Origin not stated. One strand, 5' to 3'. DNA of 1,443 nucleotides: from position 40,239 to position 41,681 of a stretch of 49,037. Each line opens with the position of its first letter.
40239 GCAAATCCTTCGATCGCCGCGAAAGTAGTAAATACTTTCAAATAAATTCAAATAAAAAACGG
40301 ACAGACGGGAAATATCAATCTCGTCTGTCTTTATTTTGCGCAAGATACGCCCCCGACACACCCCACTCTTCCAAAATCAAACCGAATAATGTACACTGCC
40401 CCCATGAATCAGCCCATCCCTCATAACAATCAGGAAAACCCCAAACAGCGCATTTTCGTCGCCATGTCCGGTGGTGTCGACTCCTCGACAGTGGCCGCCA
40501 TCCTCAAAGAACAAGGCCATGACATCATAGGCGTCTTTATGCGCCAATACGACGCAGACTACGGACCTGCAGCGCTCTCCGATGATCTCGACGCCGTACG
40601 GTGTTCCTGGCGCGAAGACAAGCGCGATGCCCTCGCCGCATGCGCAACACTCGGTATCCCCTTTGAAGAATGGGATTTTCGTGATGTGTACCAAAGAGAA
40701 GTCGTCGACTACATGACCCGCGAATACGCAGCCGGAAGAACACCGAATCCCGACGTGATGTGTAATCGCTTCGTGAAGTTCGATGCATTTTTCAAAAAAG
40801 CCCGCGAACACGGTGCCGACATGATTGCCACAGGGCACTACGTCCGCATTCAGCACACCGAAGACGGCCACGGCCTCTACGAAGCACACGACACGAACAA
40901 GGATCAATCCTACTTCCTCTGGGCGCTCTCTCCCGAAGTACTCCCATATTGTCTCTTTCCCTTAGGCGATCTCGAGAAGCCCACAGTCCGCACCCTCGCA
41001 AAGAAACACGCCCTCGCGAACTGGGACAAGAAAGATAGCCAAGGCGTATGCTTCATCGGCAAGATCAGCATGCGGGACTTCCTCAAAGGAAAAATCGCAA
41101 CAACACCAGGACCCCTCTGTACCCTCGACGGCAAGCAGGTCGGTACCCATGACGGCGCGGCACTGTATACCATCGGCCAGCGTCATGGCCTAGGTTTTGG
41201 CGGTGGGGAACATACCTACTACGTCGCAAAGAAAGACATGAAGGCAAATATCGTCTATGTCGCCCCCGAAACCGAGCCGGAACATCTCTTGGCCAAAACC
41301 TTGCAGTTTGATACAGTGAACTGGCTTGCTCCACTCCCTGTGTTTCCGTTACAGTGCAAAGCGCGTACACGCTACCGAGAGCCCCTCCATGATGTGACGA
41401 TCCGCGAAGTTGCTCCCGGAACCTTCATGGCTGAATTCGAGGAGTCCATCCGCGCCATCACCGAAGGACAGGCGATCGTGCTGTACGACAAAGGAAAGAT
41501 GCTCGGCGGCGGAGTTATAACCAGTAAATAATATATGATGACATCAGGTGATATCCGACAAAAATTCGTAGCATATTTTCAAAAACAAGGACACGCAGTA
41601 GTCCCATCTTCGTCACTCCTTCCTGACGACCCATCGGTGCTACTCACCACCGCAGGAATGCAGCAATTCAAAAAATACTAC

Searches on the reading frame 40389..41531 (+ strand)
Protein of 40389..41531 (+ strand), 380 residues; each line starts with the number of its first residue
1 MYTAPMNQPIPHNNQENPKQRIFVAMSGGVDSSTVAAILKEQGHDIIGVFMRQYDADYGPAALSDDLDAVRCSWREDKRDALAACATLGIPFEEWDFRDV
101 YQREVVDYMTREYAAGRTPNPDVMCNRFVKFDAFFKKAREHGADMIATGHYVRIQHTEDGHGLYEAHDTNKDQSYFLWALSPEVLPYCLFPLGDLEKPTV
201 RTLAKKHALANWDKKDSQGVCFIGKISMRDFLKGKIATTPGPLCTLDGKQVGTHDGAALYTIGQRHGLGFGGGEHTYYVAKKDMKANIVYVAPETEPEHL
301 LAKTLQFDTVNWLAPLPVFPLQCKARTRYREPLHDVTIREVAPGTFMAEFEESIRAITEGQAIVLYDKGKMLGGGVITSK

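Call 8: search_protein_families(library=pfam, proteins=[window:40389-41531:+], max_evalue=0.001)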
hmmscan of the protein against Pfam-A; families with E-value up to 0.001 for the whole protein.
window:40389-41531:+ (380 aa): 4 families
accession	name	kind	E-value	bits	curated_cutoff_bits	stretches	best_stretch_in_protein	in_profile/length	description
PF03054.22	tRNA_Me_trans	-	8.6e-73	244.8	20.6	1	20-225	1-202/202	tRNA methyl transferase HUP domain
PF20259.3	tRNA_Me_trans_M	-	2e-20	72.5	27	1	229-292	1-65/66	tRNA methyl transferase PRC-barrel domain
PF20258.4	tRNA_Me_trans_C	-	4.9e-16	59.3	20.6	1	303-377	2-77/77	Aminomethyltransferase beta-barrel domain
PF02540.23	NAD_synthase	-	0.00059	19.5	21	0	15-101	14-85/242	NAD synthase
